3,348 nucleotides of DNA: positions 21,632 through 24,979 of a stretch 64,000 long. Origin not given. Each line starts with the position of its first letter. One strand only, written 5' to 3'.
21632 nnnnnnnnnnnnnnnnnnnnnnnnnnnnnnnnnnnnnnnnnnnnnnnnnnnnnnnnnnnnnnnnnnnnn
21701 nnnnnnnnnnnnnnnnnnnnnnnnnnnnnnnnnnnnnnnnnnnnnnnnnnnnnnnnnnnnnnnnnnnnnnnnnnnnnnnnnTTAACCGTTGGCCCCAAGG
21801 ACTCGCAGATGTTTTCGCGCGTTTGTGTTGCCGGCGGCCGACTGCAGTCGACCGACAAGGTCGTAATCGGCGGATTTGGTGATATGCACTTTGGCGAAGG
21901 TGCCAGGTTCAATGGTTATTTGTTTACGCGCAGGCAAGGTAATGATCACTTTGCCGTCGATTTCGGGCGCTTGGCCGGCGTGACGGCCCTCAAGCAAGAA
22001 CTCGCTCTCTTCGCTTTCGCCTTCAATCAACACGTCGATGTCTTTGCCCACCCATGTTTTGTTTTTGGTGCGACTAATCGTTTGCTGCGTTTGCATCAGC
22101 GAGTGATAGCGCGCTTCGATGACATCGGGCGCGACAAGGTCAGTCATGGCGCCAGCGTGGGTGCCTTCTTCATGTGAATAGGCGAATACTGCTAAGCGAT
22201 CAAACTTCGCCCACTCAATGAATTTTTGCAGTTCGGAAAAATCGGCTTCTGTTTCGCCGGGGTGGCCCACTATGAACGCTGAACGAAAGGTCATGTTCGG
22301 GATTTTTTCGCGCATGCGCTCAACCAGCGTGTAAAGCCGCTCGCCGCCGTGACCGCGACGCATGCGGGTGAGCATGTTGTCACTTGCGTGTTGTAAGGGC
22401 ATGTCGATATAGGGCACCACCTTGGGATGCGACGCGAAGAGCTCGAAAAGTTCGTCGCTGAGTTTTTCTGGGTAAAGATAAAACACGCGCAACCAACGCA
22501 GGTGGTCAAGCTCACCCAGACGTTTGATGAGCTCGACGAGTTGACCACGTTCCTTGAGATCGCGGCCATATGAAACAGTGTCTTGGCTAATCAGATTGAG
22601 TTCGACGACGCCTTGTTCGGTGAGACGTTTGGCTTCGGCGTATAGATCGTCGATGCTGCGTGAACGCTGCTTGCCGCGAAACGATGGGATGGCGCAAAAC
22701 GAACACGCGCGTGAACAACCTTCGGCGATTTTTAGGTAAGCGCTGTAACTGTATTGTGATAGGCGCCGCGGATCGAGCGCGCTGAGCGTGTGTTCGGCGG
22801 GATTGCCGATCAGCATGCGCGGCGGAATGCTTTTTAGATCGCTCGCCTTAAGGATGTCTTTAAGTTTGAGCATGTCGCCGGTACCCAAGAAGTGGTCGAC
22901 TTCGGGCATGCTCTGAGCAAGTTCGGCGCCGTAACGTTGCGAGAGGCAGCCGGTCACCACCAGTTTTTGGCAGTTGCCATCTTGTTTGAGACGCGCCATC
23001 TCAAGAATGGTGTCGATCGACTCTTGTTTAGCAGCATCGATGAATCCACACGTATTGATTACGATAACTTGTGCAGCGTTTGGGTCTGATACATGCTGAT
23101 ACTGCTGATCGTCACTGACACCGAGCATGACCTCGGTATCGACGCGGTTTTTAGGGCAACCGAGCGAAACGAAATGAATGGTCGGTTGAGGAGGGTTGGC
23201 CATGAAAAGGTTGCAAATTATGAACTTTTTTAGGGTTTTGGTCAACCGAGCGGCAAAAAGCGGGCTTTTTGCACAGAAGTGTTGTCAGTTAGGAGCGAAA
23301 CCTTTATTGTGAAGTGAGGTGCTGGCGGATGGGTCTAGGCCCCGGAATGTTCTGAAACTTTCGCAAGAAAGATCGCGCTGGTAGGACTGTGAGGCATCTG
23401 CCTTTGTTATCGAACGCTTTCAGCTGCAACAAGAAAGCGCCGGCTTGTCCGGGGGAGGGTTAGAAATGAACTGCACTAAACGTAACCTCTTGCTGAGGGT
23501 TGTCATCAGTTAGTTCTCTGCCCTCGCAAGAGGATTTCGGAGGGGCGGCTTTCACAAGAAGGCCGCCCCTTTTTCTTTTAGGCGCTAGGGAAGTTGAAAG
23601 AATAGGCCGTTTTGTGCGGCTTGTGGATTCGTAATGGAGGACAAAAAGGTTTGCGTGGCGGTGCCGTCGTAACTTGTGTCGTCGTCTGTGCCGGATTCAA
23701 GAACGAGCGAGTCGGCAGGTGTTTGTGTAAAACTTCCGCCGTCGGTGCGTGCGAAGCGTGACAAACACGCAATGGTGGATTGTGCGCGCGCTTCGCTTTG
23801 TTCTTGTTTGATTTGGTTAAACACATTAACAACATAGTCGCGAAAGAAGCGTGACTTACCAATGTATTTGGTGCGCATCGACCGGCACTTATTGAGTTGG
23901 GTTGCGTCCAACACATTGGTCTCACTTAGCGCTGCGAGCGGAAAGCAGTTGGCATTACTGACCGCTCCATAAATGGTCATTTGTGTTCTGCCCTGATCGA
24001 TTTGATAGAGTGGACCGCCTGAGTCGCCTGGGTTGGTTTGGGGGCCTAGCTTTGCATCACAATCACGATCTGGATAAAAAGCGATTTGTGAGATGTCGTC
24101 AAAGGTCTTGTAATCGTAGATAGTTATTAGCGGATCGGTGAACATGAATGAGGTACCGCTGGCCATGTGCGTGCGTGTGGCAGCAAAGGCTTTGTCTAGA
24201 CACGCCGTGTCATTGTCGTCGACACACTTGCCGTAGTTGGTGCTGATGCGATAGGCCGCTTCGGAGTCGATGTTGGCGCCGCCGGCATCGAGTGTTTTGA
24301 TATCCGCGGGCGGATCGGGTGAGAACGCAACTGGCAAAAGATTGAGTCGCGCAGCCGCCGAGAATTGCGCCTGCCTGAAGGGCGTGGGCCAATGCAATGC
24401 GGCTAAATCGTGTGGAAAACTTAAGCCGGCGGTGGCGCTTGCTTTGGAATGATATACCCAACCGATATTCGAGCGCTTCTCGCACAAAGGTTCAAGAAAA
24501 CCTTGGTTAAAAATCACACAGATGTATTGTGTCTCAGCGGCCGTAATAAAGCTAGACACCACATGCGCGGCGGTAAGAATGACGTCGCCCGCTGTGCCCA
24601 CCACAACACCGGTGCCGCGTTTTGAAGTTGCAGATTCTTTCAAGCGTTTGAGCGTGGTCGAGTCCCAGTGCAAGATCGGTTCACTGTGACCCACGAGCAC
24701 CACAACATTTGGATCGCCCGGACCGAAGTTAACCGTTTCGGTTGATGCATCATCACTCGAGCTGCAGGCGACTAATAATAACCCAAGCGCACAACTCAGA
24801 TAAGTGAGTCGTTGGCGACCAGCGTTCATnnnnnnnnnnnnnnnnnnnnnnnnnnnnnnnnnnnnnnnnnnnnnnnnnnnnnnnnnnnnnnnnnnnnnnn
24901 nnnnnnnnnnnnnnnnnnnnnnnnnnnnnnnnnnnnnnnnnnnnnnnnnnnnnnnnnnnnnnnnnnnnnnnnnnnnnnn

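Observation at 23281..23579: Orphan plus-strand transcription unit between two minus-strand genes: structured sRNA or 15-codon micro-ORF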

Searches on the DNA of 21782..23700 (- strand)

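Call 4: search_rna_families(source=window, start=23150, end=23700, threshold=evalue, max_evalue=10, show_alignments=3)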
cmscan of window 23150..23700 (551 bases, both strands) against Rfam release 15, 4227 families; matches with E-value up to 10: 8.
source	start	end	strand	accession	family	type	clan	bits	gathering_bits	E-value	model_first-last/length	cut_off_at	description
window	23425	23580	+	RF00558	L20_leader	Cis-reg; leader;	-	25.7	58.7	0.0072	1-127/127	no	Ribosomal protein L20 leader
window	23283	23368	-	RF02289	TtnuCD13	Gene; snRNA; snoRNA; CD-box;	-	19.9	75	1.2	1-63/63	no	Tetrahymena snoRNA TtnuCD13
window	23428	23577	+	RF02354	BjrC80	Gene; sRNA;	-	17.9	80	0.38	1-162/162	no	Bradyrhizobiaceae sRNA BjrC80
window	23182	23251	+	RF01273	sR34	Gene; snRNA; snoRNA; CD-box;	-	17.9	40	0.8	1-54/54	no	Small nucleolar RNA sR34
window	23514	23583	+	RF00519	suhB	Gene; sRNA;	CL00108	14.9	41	2.1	1-77/77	no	Makes More Granules Regulator RNA (mmgR)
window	23194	23243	+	RF03630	mir-2818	Gene; miRNA;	-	14.1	90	8.8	1-60/60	no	mir-2818 microRNA precursor family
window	23495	23580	+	RF02232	sX13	Gene; sRNA;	-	12.9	50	6.9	1-115/115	no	Xanthomonadaceae sRNA sX13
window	23169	23266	+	RF02272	Vax2os1_3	Gene; lncRNA;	-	10.4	50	9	98-199/199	no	Vax2os1 conserved region 3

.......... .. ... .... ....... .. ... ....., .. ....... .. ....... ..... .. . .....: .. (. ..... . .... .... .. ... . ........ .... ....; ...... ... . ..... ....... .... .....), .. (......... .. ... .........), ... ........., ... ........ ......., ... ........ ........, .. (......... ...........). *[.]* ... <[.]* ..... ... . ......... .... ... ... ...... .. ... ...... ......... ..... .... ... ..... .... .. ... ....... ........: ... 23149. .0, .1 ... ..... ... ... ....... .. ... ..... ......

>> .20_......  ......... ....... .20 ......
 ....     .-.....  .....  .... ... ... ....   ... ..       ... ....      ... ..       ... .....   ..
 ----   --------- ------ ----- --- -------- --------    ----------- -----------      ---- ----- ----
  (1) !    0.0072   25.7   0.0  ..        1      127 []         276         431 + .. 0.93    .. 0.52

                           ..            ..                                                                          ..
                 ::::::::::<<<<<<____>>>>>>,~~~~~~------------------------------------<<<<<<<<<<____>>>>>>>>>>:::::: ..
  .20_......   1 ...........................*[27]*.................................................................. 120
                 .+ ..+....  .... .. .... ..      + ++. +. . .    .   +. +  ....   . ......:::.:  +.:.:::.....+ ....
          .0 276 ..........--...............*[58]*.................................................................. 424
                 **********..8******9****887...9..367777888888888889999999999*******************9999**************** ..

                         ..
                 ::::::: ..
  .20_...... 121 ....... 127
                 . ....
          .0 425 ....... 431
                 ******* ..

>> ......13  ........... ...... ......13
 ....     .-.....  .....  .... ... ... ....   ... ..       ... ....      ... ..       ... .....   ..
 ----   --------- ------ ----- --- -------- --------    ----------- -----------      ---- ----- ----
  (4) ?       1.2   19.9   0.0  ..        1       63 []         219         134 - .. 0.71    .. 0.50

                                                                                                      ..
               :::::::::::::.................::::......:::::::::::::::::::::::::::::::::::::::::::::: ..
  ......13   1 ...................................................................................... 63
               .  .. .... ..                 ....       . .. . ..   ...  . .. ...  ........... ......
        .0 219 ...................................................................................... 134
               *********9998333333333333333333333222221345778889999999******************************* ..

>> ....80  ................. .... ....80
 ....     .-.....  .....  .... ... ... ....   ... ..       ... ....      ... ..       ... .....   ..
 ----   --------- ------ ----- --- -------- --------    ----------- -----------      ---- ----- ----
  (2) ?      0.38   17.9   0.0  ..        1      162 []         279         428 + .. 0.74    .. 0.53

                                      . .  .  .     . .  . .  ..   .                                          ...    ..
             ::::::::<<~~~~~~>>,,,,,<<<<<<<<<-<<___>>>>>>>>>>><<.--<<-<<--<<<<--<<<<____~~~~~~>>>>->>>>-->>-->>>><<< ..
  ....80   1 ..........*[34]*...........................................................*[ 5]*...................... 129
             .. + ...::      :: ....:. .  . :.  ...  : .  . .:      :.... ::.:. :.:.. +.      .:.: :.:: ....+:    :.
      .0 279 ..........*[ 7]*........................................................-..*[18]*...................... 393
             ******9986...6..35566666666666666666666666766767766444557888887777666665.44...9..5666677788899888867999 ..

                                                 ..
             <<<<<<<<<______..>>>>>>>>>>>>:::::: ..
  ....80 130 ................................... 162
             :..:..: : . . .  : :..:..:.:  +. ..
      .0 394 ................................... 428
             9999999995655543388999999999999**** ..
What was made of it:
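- On Rfam L20_leader (RF00558), the best sub-threshold Rfam match: The alignment is carried by the terminator stem and U-run (call 4).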

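Call 72: search_with_rna_model(model_id=R1, sources=[L001, L002, L003, L004, L005, L006, L007, L008, L009, L010, L011, L012, L013, L014, L015, L016, L017, L018, L019, L020, L021, L022, L023, L024, L025, L026, L027, L028, L029, L030, L031, L032, L033, L034, L035, L036, L037, L038, L039, L040, L041, L042, L043, L044, L045, L046, L047, L048, L049, L050, L051, L052, L053, L054, L055, L056, L057, L058, L059, L060, L061, L062, L063, L064, L065, L066, L067, L068, L069, L070, L071, L072, L073, L074, L075, L076, L077, L078, L079, L080], max_evalue=1)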
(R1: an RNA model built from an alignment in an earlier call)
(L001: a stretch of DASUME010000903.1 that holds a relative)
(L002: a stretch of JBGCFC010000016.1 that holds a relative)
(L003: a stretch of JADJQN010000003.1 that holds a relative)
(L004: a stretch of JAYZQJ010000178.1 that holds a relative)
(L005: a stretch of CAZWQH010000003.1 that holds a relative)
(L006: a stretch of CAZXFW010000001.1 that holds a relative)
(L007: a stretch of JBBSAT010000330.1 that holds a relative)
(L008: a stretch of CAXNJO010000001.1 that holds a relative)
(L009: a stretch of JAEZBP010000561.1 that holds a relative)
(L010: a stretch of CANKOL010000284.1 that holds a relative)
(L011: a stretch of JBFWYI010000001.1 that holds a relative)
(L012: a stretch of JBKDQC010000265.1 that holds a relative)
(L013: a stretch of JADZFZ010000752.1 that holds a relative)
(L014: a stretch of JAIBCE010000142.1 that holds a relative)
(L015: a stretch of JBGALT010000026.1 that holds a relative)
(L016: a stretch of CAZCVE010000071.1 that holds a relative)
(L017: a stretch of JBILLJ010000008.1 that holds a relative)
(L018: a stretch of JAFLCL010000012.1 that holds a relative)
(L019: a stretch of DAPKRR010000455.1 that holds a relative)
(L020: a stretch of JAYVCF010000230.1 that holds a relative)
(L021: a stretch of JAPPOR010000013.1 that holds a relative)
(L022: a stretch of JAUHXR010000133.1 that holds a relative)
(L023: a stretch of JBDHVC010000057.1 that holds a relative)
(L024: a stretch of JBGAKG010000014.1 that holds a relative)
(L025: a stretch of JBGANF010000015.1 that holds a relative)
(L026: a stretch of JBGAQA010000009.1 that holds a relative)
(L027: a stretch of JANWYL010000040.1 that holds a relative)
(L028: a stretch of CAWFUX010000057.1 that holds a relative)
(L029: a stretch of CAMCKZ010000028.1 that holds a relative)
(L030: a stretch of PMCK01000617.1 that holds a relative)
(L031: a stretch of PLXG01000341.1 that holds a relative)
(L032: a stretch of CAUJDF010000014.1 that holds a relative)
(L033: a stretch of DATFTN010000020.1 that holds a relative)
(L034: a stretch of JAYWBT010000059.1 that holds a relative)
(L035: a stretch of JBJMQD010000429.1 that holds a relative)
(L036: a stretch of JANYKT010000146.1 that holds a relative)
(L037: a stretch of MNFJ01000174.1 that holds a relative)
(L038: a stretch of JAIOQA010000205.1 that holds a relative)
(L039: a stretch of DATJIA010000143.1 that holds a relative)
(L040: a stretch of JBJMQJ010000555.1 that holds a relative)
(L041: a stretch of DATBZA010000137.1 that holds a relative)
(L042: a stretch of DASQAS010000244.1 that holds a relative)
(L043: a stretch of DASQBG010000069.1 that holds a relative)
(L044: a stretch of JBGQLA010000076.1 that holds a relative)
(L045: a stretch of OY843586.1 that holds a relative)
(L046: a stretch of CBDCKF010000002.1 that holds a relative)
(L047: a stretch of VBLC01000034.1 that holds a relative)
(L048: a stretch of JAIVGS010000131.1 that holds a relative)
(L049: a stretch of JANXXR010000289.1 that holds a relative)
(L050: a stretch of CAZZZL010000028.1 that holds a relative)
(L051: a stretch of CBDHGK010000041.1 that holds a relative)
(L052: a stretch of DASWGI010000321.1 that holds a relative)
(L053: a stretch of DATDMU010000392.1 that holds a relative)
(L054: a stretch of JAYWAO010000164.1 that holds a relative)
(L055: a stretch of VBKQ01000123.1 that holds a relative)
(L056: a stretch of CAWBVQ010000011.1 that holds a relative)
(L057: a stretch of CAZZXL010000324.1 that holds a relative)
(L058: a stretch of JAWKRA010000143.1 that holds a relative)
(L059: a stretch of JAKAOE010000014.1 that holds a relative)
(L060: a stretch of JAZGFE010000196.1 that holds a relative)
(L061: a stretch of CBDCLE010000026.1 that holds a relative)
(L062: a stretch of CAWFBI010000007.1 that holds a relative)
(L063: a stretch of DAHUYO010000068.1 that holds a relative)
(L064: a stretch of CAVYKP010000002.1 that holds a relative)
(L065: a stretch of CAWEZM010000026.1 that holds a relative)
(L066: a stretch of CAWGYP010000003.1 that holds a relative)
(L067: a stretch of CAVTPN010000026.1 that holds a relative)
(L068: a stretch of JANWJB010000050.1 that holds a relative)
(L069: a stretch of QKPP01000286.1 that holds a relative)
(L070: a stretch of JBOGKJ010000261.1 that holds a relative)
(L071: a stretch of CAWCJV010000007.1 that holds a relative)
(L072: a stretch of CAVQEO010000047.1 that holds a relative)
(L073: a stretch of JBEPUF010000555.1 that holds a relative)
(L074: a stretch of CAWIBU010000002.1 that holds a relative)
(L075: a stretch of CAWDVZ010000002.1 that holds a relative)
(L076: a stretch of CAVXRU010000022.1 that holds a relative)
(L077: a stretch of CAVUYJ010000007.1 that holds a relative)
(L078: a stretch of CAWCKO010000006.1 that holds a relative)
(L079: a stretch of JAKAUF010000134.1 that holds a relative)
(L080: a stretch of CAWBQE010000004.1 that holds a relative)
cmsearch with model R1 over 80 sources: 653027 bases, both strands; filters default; matches with E-value up to 1: 3.
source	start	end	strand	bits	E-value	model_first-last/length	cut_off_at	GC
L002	686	867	-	33.4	5.3e-06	1-156/156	no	0.68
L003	1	55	+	30.9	2.2e-05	100-156/156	5'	0.64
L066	1858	2014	+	13.1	0.63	1-156/156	no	0.62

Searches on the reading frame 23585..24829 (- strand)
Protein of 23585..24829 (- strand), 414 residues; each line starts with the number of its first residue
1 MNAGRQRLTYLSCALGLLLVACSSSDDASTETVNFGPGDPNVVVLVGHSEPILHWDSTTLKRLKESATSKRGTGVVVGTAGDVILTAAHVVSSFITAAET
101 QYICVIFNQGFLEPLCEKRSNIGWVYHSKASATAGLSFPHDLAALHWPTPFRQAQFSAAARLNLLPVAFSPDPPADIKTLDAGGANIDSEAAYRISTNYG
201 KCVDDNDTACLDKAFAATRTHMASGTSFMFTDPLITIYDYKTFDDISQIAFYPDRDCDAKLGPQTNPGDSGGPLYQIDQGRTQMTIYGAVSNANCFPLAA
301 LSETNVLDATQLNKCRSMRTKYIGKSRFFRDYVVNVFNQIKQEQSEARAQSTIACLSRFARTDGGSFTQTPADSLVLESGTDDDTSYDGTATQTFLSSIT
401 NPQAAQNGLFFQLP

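Call 13: search_protein_families(library=pfam, proteins=[window:23585-24829:-])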
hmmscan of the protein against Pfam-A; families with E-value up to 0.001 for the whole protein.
window:23585-24829:- (414 aa): 2 families
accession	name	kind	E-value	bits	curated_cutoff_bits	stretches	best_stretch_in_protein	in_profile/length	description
PF13365.12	Trypsin_2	-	4.7e-06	27.8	27.6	1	72-281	1-140/144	Trypsin-like peptidase domain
PF00089.32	Trypsin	-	4.8e-05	23.7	20.6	0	262-291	172-196/220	Trypsin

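Call 19: find_encoding_contigs(protein=window:23585-24829:-, flank=6000, max_places=10)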
Protein window:23585-24829:- (414 aa): no gene with exactly this product is on record in the collection.
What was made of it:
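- Tried and rejected: It is not on record (call 19).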
